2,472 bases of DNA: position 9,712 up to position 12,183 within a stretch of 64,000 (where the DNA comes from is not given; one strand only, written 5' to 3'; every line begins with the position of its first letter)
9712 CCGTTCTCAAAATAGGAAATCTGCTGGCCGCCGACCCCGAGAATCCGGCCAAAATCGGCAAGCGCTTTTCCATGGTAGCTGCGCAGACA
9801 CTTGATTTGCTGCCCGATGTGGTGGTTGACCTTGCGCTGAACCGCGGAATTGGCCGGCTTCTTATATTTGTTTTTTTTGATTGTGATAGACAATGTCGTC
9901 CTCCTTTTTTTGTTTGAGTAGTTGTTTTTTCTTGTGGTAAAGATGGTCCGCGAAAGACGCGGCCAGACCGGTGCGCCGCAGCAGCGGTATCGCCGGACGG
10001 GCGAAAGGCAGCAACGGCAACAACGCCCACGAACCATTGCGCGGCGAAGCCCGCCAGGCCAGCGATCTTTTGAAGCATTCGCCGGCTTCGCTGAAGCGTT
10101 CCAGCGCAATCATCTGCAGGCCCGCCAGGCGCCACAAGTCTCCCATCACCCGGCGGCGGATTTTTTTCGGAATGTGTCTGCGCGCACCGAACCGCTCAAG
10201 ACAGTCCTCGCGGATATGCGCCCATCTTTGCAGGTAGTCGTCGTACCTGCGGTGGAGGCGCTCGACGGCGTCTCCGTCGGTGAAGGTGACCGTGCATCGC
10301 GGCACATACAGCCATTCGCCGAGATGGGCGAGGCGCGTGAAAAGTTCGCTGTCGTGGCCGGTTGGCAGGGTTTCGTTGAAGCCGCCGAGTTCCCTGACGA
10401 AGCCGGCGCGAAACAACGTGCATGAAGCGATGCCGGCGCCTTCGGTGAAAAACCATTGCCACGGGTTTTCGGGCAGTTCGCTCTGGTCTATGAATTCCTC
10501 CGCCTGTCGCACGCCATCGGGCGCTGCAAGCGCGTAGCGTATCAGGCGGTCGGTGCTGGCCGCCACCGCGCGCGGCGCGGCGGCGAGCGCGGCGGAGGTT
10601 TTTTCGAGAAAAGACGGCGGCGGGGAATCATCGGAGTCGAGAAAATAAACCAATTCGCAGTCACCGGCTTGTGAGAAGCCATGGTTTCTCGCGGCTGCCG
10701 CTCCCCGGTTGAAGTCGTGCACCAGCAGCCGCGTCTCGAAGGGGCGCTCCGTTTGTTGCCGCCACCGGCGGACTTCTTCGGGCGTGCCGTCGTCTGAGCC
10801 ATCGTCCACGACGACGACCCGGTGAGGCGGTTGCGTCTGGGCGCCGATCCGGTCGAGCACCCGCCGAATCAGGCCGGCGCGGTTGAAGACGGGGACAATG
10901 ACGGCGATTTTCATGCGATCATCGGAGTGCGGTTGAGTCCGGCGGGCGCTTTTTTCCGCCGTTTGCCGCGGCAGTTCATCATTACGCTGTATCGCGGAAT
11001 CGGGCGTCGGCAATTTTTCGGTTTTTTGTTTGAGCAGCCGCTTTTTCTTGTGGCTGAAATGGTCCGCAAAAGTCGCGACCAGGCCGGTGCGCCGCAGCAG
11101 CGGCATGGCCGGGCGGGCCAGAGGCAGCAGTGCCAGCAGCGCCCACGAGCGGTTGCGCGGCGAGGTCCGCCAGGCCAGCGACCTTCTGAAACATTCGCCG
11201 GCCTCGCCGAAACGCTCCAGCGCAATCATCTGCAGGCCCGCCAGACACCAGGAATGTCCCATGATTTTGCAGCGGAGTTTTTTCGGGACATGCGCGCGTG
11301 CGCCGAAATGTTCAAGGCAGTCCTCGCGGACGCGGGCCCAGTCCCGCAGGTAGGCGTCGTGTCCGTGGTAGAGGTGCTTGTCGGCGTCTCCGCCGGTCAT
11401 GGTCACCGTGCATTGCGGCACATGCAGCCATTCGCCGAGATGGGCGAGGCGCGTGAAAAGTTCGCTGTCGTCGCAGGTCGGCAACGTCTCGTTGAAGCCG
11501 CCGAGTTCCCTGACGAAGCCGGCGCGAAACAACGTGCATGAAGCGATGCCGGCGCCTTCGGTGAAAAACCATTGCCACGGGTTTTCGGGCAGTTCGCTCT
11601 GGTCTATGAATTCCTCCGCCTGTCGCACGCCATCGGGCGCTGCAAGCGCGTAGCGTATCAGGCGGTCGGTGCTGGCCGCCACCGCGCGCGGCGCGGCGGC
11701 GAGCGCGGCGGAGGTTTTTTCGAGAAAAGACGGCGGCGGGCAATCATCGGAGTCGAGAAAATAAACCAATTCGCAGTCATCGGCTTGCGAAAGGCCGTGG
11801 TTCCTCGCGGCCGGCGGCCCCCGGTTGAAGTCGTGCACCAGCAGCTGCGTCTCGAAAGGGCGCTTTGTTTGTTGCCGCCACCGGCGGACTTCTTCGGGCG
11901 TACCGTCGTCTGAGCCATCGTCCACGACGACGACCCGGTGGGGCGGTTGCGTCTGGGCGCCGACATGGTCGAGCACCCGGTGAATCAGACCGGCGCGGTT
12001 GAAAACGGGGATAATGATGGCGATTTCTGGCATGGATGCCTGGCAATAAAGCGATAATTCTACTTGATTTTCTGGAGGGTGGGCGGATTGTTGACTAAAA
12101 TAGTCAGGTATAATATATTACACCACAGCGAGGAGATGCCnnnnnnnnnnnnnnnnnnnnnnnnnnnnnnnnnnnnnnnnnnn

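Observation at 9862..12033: Tandemly duplicated GT2 glycosyltransferase genes fused into one 723-aa ORF, next to an XRE regulator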

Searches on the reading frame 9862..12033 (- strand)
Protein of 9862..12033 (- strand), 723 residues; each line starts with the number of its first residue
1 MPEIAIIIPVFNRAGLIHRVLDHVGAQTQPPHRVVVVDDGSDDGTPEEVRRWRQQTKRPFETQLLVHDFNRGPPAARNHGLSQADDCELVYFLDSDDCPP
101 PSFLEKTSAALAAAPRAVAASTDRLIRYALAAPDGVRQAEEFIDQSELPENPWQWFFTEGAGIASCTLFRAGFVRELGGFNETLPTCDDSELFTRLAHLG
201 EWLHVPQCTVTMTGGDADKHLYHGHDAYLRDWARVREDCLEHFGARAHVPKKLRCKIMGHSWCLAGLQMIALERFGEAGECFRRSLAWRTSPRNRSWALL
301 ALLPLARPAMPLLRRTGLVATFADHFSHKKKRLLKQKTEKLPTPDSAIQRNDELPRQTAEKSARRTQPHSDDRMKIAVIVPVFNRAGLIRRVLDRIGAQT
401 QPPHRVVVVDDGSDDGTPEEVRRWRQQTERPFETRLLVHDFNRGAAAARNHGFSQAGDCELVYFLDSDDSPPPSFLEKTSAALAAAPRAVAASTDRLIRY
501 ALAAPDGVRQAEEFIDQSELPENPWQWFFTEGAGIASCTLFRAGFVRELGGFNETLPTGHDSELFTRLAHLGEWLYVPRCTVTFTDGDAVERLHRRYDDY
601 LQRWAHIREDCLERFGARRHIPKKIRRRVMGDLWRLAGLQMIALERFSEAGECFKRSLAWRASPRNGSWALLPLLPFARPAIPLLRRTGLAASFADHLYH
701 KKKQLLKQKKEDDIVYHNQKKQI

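Call 5: search_protein_families(library=pfam, proteins=[window:9862-12033:-], max_evalue=0.01)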
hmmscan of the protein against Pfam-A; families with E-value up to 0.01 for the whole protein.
window:9862-12033:- (723 aa): 7 families
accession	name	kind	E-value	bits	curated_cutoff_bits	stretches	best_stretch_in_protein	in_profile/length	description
PF00535.33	Glycos_transf_2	-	1.8e-52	178.1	23.3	2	378-491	2-111/168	Glycosyl transferase family 2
PF10111.15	Glyco_tranf_2_2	-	1.8e-25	90.4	27.3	2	6-238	2-241/276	Glycosyltransferase like family 2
PF13641.12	Glyco_tranf_2_3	-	2.3e-25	90.4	27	2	2-200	1-198/230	Glycosyltransferase like family 2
PF13704.12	Glyco_tranf_2_4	-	1.2e-08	35.7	27.5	1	12-96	2-81/98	Glycosyl transferase family 2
PF13632.12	Glyco_trans_2_3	-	1.2e-05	25.7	27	0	462-577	2-115/198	Glycosyl transferase family group 2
PF04691.17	ApoC-I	-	3.5e-05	24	28.3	0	137-157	27-47/61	Apolipoprotein C-I (ApoC-1)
PF07719.23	TPR_2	-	0.0028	18.1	27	0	632-659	2-29/34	Tetratricopeptide repeat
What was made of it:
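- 9862..12033 (-): Whole 723-aa two-module GT2 ORF (stop codon 9862-9864). Pfam GT2 hits both halves (call 5).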

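Call 6: search_protein_families(library=ncbifam, proteins=[window:9862-12033:-], max_evalue=0.01)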
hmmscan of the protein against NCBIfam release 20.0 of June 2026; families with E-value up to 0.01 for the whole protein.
window:9862-12033:- (723 aa): 26 families (the best 25 are shown)
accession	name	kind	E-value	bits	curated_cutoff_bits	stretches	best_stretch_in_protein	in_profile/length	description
NF041875.1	EPS_EpsD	equivalog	2.4e-49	168.5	370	2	377-588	2-209/325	exopolysaccharide biosynthesis glycosyltransferase EpsD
TIGR03965.1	mycofact_glyco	equivalog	1.6e-46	159.2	280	2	333-605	34-301/467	mycofactocin biosynthesis glycosyltransferase MftF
NF047683.1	TeichurnBiosyTuaG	equivalog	3e-29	102.4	400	2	373-481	5-109/252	teichuronic acid biosynthesis protein TuaG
TIGR04283.1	glyco_like_mftF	equivalog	1.5e-27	96.6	182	2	4-211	1-184/221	TIGR04283 family arsenosugar biosynthesis glycosyltransferase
NF038302.1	EPS_HpsE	equivalog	2e-27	96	300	2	375-525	2-153/307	hormogonium polysaccharide biosynthesis glycosyltransferase HpsE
NF007482.0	PRK10073.1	equivalog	1.4e-26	93.3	423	2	372-477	4-104/334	glycosyltransferase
TIGR03937.1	PgaC_IcaA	equivalog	1.8e-22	79.9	422.3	2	360-468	31-135/407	poly-beta-1,6-N-acetyl-D-glucosamine synthase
NF050050.1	ProtGlycPglI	equivalog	2.2e-19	70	500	2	1-97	1-94/306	GalNAc(5)-diNAcBac-PP-undecaprenol beta-1,3-glucosyltransferase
NF038299.1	EPS_HpsN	equivalog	8.5e-16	57.8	425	2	2-140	1-135/317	hormogonium polysaccharide biosynthesis glycosyltransferase HpsN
NF045692.1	OglycostaseCruG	equivalog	1.3e-14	54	600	2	366-475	33-144/386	2'-O-glycosyltransferase CruG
TIGR03469.1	HpnB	hypoth_equivalog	1.2e-11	44.2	379.25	2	2-61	44-104/386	hopene-associated glycosyltransferase HpnB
NF058614.1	PPMAGASynPpgS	equivalog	8.3e-11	41.7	370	2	5-51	3-46/226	polyprenyl-phospho-N-acetylgalactosaminyl synthase PpgS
NF053739.1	GlytfEpsEBac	equivalog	1.8e-10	40.2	450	2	375-521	2-144/265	glycosyltransferase EpsE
TIGR04440.1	glyco_TIGR04440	domain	1.8e-09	37.6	70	1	4-121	2-116/215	TIGR00180 family glycosyltransferase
NF047588.1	GlcsyltransPgfSStrep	equivalog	1.9e-09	37.1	500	1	374-484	1-111/308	glycosyltransferase PgfS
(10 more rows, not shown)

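Call 7: find_homologous_proteins(query=window:9862-12033:-, max_evalue=1e-10)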
Query window:9862-12033:- (723 aa): 154 proteins with E <= 1e-10 among 8000 candidates; the best 120 are listed.
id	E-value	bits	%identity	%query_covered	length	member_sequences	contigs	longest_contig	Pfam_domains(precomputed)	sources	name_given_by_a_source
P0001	0.0e+0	1696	100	100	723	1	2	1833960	PF10111.15,PF13641.13,PF00535.33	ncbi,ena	-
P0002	0.0e+0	1236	75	98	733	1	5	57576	PF13632.13,PF10111.15,PF13641.13,PF00535.33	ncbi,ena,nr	ncbi:MAG: glycosyltransferase family A protein [Gammaproteobacteria bacterium]|nr:glycosyltransferas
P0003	0.0e+0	1202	73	98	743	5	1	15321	PF13632.13,PF10111.15,PF13641.13,PF00535.33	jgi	-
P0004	0.0e+0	1178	72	98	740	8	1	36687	PF13632.13,PF10111.15,PF13641.13,PF00535.33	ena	-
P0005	1.3e-71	260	48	40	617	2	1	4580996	PF13632.13,PF10111.15,PF13641.13,PF00535.33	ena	-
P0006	6.8e-71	257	47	40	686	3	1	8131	PF10111.15,PF13641.13,PF00535.33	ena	-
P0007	2.3e-68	249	47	40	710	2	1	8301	PF10111.15,PF13641.13,PF00535.33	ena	-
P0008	8.2e-43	165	37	40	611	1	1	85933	PF10111.15,PF13641.13,PF00535.33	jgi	jgi:glycosyltransferase involved in cell wall biosynthesis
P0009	6.8e-37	145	24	81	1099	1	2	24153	PF13632.13,PF10111.15,PF13506.14,PF13641.13,PF00535.33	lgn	-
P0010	2.8e-35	140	32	28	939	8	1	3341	PF13632.13,PF10111.15,PF13506.14,PF13641.13,PF00535.33,PF02709.21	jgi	jgi:glycosyltransferase involved in cell wall biosynthesis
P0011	4.0e-34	136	33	28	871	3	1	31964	PF13632.13,PF10111.15,PF13506.14,PF13641.13,PF00534.27,PF13524.13,PF13439.13,PF00535.33,PF13692.13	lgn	-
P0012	5.9e-32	129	32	28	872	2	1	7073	PF13632.13,PF10111.15,PF13506.14,PF13641.13,PF00534.27,PF13524.13,PF13439.13,PF00535.33,PF13692.13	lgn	-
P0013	1.4e-27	114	33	27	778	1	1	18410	PF10111.15,PF13641.13,PF00535.33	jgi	-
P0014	8.5e-26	108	35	18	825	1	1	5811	PF10111.15,PF13641.13,PF00535.33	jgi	jgi:glycosyltransferase involved in cell wall biosynthesis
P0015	1.6e-25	107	30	34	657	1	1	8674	PF13632.13,PF10111.15,PF13506.14,PF13641.13,PF00535.33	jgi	jgi:O-antigen biosynthesis protein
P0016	1.6e-25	107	29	35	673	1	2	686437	PF13632.13,PF10111.15,PF13641.13,PF00535.33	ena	-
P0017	5.6e-25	106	43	15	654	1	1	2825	PF10111.15,PF13506.14,PF13641.13,PF00535.33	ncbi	-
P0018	6.8e-25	105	28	81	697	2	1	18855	PF13632.13,PF10111.15,PF13506.14,PF13641.13,PF00535.33,PF02709.21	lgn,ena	-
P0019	3.5e-24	103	29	79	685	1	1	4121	PF13632.13,PF10111.15,PF13506.14,PF13641.13,PF00535.33,PF02709.21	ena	-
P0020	6.2e-24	102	28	46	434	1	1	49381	PF10111.15,PF13641.13,PF00535.33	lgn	-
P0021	9.0e-24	102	31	34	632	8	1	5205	PF13632.13,PF10111.15,PF13641.13,PF00535.33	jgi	-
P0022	7.5e-23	99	24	35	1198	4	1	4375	PF14559.13,PF13632.13,PF23914.2,PF10111.15,PF13641.13,PF12895.14,PF13432.13,PF13428.13,PF00535.33,PF07719.24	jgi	jgi:GT2 family glycosyltransferase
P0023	2.7e-22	97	49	14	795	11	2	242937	PF13632.13,PF10111.15,PF13641.13,PF00535.33,PF12804.14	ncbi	ncbi:MAG: glycosyltransferase [Thermoanaerobaculaceae bacterium]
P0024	5.0e-22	96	35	28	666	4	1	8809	PF13632.13,PF10111.15,PF13641.13,PF00535.33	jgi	jgi:glycosyltransferase involved in cell wall biosynthesis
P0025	8.4e-22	95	28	81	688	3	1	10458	PF13632.13,PF10111.15,PF13506.14,PF13641.13,PF00535.33,PF02709.21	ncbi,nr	ncbi:MAG: putative glycosyltransferase [Armatimonadetes bacterium]|nr:putative glycosyltransferase [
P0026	1.7e-21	94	31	30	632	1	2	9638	PF10111.15,PF13641.13,PF00535.33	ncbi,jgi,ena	jgi:glycosyltransferase involved in cell wall biosynthesis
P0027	8.9e-21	92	31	36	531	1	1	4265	PF10111.15,PF13641.13,PF00535.33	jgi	jgi:hypothetical protein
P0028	1.0e-20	92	27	29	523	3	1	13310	PF10111.15,PF13641.13,PF00535.33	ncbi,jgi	jgi:glycosyltransferase involved in cell wall biosynthesis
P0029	2.0e-20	91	35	33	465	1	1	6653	PF10111.15,PF13641.13,PF00535.33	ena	-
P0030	2.2e-20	90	32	32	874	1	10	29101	PF13632.13,PF10111.15,PF13641.13,PF00534.27,PF13439.13,PF00535.33,PF13692.13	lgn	-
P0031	3.5e-20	90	28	28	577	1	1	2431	PF13632.13,PF10111.15,PF13506.14,PF13641.13,PF00535.33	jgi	jgi:glycosyltransferase involved in cell wall biosynthesis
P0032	5.6e-20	89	43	14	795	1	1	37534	PF13632.13,PF10111.15,PF13641.13,PF00535.33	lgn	-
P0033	6.1e-20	89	33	27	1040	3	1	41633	PF10111.15,PF13506.14,PF13414.13,PF13428.13,PF00535.33,PF02709.21,PF13712.13,PF14559.13,PF13632.13,PF13641.13,PF00515.35,PF13424.13,PF13432.13,PF13181.13,PF07719.24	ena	-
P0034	1.3e-19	88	28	29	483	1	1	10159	PF13632.13,PF10111.15,PF13641.13,PF00535.33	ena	-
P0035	1.5e-19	88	32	28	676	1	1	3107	PF10111.15,PF13641.13,PF00535.33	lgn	-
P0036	2.6e-19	87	31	27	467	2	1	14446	PF10111.15,PF13641.13,PF00535.33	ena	-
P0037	2.8e-19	87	49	14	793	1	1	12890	PF13632.13,PF10111.15,PF13641.13,PF00535.33,PF12804.14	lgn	-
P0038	8.5e-19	85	37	15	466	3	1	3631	PF10111.15,PF13641.13,PF00535.33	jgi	jgi:glycosyltransferase involved in cell wall biosynthesis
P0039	9.0e-19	85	31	28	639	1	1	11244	PF10111.15,PF13641.13,PF00535.33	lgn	-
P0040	1.3e-18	85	43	17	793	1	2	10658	PF13632.13,PF10111.15,PF13641.13,PF00535.33,PF12804.14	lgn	-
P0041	2.5e-18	84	30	35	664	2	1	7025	PF13632.13,PF10111.15,PF13641.13,PF00535.33,PF02709.21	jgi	jgi:glycosyltransferase involved in cell wall biosynthesis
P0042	3.4e-18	83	34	17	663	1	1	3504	PF13632.13,PF10111.15,PF13641.13,PF00535.33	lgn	-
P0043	3.6e-18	83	37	15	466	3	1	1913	PF10111.15,PF13641.13,PF00535.33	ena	-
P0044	1.2e-17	81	34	30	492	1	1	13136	PF10111.15,PF13641.13,PF01048.27,PF00535.33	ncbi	ncbi:MAG: glycosyltransferase [Thermodesulfobacteriota bacterium]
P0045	1.2e-17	81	32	28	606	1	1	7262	PF10111.15,PF13641.13,PF00535.33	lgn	-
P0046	1.3e-17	81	39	16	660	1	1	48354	PF10111.15,PF13641.13,PF00535.33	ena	-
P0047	1.6e-17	81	43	14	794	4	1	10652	PF13632.13,PF10111.15,PF13641.13,PF00535.33,PF12804.14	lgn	-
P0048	1.9e-17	81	31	32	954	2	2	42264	PF13632.13,PF10111.15,PF13641.13,PF00534.27,PF00535.33,PF13692.13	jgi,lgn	jgi:glycosyltransferase involved in cell wall biosynthesis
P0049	2.7e-17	80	29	28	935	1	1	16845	PF10111.15,PF13641.13,PF00534.27,PF13524.13,PF00535.33,PF13692.13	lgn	-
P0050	3.6e-17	80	30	33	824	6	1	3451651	PF10111.15,PF13641.13,PF00535.33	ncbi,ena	-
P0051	3.9e-17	80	43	13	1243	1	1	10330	PF13632.13,PF10111.15,PF13641.13,PF00534.27,PF13524.13,PF00535.33,PF20706.4,PF13692.13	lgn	-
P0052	4.4e-17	79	36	29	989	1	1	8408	PF13847.13,PF13489.13,PF10111.15,PF13641.13,PF13649.13,PF01522.27,PF01739.25,PF00535.33,PF08241.19,PF08242.19,PF05401.17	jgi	jgi:peptidoglycan/xylan/chitin deacetylase (PgdA/CDA1 family)/ubiquinone/menaquinone biosynthesis C-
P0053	7.6e-17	79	41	16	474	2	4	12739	PF10111.15,PF13641.13,PF00535.33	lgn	-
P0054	8.0e-17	79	30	31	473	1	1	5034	PF10111.15,PF13641.13,PF00535.33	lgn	-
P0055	9.3e-17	78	36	27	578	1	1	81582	PF10111.15,PF13641.13,PF01522.27,PF00535.33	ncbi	-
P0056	1.1e-16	78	29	27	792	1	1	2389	PF13632.13,PF10111.15,PF13641.13,PF00534.27,PF13439.13,PF00535.33,PF13692.13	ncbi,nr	ncbi:MAG: glycosyltransferase, partial [Gemmatimonadetes bacterium]|nr:glycosyltransferase [Gemmatim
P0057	1.8e-16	77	31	31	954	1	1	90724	PF10111.15,PF13641.13,PF01522.27,PF00535.33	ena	-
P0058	1.8e-16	77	31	39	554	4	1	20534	PF13632.13,PF10111.15,PF13506.14,PF13641.13,PF02397.23,PF00535.33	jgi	-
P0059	3.0e-16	77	42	14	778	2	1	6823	PF13632.13,PF10111.15,PF13641.13,PF00535.33,PF12804.14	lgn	-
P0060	4.3e-16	76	30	44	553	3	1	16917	PF13632.13,PF10111.15,PF13506.14,PF13641.13,PF02397.23,PF00535.33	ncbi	-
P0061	5.4e-16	76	36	17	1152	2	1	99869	PF10111.15,PF13641.13,PF00534.27,PF13524.13,PF00535.33,PF20706.4,PF13692.13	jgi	jgi:GT2 family glycosyltransferase/glycosyltransferase involved in cell wall biosynthesis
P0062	1.8e-15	74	35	28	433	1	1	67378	PF10111.15,PF13641.13,PF00535.33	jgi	jgi:glycosyltransferase involved in cell wall biosynthesis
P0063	1.8e-15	74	37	17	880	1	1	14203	PF13632.13,PF10111.15,PF13506.14,PF13641.13,PF00534.27,PF13439.13,PF00535.33,PF13692.13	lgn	-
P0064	2.1e-15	74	31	44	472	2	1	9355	PF10111.15,PF13641.13,PF01451.28,PF00535.33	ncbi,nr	ncbi:MAG: glycosyltransferase [Elusimicrobia bacterium]|nr:glycosyltransferase [Elusimicrobiota bact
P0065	2.9e-15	73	28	45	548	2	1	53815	PF13632.13,PF10111.15,PF13506.14,PF13641.13,PF02397.23,PF00535.33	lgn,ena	-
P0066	3.4e-15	73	31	31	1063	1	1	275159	PF10111.15,PF13641.13,PF13524.13,PF00535.33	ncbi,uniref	ncbi:glycosyltransferase [Plantibacter sp. YIM 135347]|uniref:glycosyltransferase n=1 Tax=Plantibact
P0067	3.8e-15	73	24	79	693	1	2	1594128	PF10111.15,PF13506.14,PF13641.13,PF00535.33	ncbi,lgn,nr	ncbi:MAG: Undecaprenyl-phosphate 4-deoxy-4-formamido-L-arabinose transferase [Candidatus Omnitrophic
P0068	5.6e-15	73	30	17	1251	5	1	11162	PF10111.15,PF13641.13,PF00534.27,PF00535.33,PF13692.13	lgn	-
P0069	7.1e-15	72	29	27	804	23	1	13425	PF10111.15,PF13641.13,PF00535.33,PF27840.1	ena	-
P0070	7.7e-15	72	27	28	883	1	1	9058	PF13632.13,PF10111.15,PF13641.13,PF00534.27,PF00535.33,PF13692.13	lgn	-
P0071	8.4e-15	72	27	48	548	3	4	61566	PF13632.13,PF10111.15,PF13506.14,PF13641.13,PF02397.23,PF00535.33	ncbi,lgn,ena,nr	ncbi:MAG: sugar transferase [Caldilineaceae bacterium]|nr:sugar transferase [Caldilineaceae bacteriu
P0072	1.0e-14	72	31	28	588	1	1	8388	PF13847.13,PF13489.13,PF05175.21,PF10111.15,PF13641.13,PF13649.13,PF00535.33,PF01209.25,PF08241.19,PF08242.19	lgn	-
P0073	1.4e-14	71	30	44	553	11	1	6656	PF13632.13,PF10111.15,PF13506.14,PF13641.13,PF02397.23,PF00535.33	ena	-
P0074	1.7e-14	71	29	33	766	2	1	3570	PF13632.13,PF10111.15,PF13641.13,PF00534.27,PF00535.33,PF13692.13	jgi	jgi:glycosyltransferase involved in cell wall biosynthesis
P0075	1.9e-14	71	28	36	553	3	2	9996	PF13632.13,PF10111.15,PF13506.14,PF13641.13,PF02397.23,PF00535.33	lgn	-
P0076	3.2e-14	70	31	42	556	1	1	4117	PF13632.13,PF10111.15,PF13641.13,PF02397.23,PF00535.33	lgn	-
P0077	3.2e-14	70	26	29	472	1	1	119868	PF10111.15,PF13641.13,PF00535.33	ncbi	-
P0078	3.3e-14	70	31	37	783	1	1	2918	PF10111.15,PF13641.13,PF00535.33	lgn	-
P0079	7.2e-14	69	25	79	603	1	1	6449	PF13632.13,PF10111.15,PF13641.13,PF00535.33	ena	-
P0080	8.1e-14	69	31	27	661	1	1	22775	PF10111.15,PF13641.13,PF00535.33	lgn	-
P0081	1.1e-13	68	38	16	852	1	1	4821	PF13632.13,PF10111.15,PF13506.14,PF13641.13,PF00535.33,PF02709.21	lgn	-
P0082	1.2e-13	68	32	32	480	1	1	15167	PF13632.13,PF10111.15,PF13506.14,PF13641.13,PF00535.33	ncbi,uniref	ncbi:MAG: mycofactocin biosynthesis glycosyltransferase MftF [Desulfobacca sp.]|uniref:mycofactocin 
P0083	1.5e-13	68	35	27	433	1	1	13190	PF10111.15,PF13641.13,PF00535.33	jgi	jgi:glycosyltransferase involved in cell wall biosynthesis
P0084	1.7e-13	68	41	16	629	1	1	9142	PF13632.13,PF10111.15,PF13641.13,PF00535.33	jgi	jgi:glycosyltransferase involved in cell wall biosynthesis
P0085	2.2e-13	67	31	18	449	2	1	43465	PF10111.15,PF13641.13,PF00535.33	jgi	jgi:glycosyltransferase involved in cell wall biosynthesis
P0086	2.6e-13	67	35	27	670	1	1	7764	PF13489.13,PF13632.13,PF10111.15,PF13506.14,PF13641.13,PF00535.33,PF08241.19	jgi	jgi:glycosyltransferase involved in cell wall biosynthesis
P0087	3.3e-13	67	27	29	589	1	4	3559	PF10111.15,PF13641.13,PF00535.33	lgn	-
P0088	3.5e-13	67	36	22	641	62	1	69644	PF10111.15,PF13641.13,PF00535.33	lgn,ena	-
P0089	3.8e-13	66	29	28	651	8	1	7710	PF13632.13,PF10111.15,PF13641.13,PF00535.33,PF02709.21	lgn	-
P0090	3.9e-13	66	33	31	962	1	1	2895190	PF10111.15,PF13641.13,PF00535.33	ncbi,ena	-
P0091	5.5e-13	66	36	26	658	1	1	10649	PF10111.15,PF13641.13,PF00534.27,PF13439.13,PF00535.33,PF20706.4,PF13692.13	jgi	jgi:glycosyltransferase involved in cell wall biosynthesis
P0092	5.8e-13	66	31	27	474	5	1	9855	PF10111.15,PF13641.13,PF00535.33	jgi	jgi:glycosyltransferase involved in cell wall biosynthesis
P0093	7.0e-13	66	28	27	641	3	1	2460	PF13632.13,PF10111.15,PF13641.13,PF00535.33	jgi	jgi:glycosyltransferase involved in cell wall biosynthesis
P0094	1.2e-12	65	34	28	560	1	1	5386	PF10111.15,PF13641.13,PF00535.33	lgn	-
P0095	1.3e-12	65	43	16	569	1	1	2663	PF10111.15,PF13641.13,PF00534.27,PF13579.13,PF13524.13,PF13439.13,PF00535.33,PF13692.13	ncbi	-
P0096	1.3e-12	65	37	15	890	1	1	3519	PF13632.13,PF10111.15,PF13641.13,PF01522.27,PF00535.33,PF02709.21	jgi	jgi:glycosyltransferase involved in cell wall biosynthesis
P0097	1.5e-12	64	29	28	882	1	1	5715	PF13632.13,PF10111.15,PF13641.13,PF00534.27,PF00535.33,PF13692.13,PF02709.21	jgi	jgi:glycosyltransferase involved in cell wall biosynthesis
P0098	1.5e-12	64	30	39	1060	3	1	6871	PF10111.15,PF13641.13,PF13524.13,PF00535.33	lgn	-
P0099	1.5e-12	64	35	27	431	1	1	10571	PF10111.15,PF13641.13,PF00535.33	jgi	jgi:glycosyltransferase involved in cell wall biosynthesis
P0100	2.5e-12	64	31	28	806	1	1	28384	PF10111.15,PF13641.13,PF00534.27,PF13579.13,PF13524.13,PF13439.13,PF00535.33,PF20706.4,PF13692.13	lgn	-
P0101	3.1e-12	63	33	28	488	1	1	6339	PF13632.13,PF10111.15,PF13641.13,PF00535.33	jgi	jgi:GT2 family glycosyltransferase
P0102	3.9e-12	63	34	27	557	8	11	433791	PF13641.13,PF01522.27,PF00535.33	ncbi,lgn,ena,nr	ncbi:MAG TPA: glycosyltransferase [Gaiellaceae bacterium]|nr:glycosyltransferase [Gaiellaceae bacter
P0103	4.0e-12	63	32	32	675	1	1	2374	PF10111.15,PF13641.13,PF00535.33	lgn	-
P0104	4.2e-12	63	24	36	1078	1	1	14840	PF13712.13,PF13632.13,PF10111.15,PF13641.13,PF00535.33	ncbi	-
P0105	5.5e-12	63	28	27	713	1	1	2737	PF10111.15,PF13641.13,PF00535.33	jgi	jgi:glycosyltransferase involved in cell wall biosynthesis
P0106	5.5e-12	63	31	30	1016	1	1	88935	PF10111.15,PF13641.13,PF00534.27,PF13439.13,PF00535.33,PF13692.13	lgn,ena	-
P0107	6.8e-12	62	33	27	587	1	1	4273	PF04230.20,PF10111.15,PF13641.13,PF00535.33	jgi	jgi:glycosyltransferase involved in cell wall biosynthesis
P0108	9.2e-12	62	33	28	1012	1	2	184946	PF13489.13,PF10111.15,PF01522.27,PF01739.25,PF00535.33,PF08241.19,PF05401.17,PF13847.13,PF13632.13,PF13641.13,PF13649.13,PF08242.19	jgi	jgi:peptidoglycan/xylan/chitin deacetylase (PgdA/CDA1 family)/SAM-dependent methyltransferase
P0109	9.8e-12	62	32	27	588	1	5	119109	PF13489.13,PF10111.15,PF00535.33,PF08241.19,PF13847.13,PF13632.13,PF06325.20,PF05175.21,PF13641.13,PF13649.13,PF01209.25,PF08242.19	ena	-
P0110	9.8e-12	62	31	27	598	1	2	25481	PF10111.15,PF13641.13,PF00535.33,PF07475.18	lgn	-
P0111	1.0e-11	62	38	14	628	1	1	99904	PF13632.13,PF10111.15,PF13641.13,PF00535.33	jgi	jgi:GT2 family glycosyltransferase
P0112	1.0e-11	62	34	29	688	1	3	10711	PF13632.13,PF10111.15,PF13641.13,PF00535.33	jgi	jgi:hypothetical protein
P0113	1.1e-11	62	30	32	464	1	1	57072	PF10111.15,PF13641.13,PF00535.33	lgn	-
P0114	1.2e-11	62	32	31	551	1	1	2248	PF10111.15,PF13641.13,PF00535.33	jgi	jgi:GT2 family glycosyltransferase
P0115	1.2e-11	62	32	28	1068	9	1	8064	PF10111.15,PF13641.13,PF13524.13,PF00535.33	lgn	-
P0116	1.3e-11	61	30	26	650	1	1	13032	PF13489.13,PF10111.15,PF00535.33,PF08241.19,PF13847.13,PF06325.20,PF03848.21,PF05175.21,PF13641.13,PF13649.13,PF01209.25,PF08242.19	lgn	-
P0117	1.4e-11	61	30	30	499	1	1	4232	PF03071.22,PF10111.15,PF13641.13,PF00535.33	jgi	jgi:GT2 family glycosyltransferase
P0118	1.4e-11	61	30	34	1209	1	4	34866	PF13632.13,PF10111.15,PF13506.14,PF13641.13,PF00534.27,PF13524.13,PF00535.33,PF13692.13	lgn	-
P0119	1.6e-11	61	31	27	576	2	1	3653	PF13489.13,PF08003.18,PF10111.15,PF00535.33,PF08241.19,PF13847.13,PF13632.13,PF06325.20,PF03848.21,PF05175.21,PF13641.13,PF13649.13,PF01209.25,PF08242.19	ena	-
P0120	1.6e-11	61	24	28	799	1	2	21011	PF13632.13,PF10111.15,PF13641.13,PF00534.27,PF13524.13,PF13439.13,PF00535.33,PF13692.13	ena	-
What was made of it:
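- P0002 (733 aa), P0003 (743 aa) and P0004 (740 aa) cover 98% of the query at 72-75% identity (call 7).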
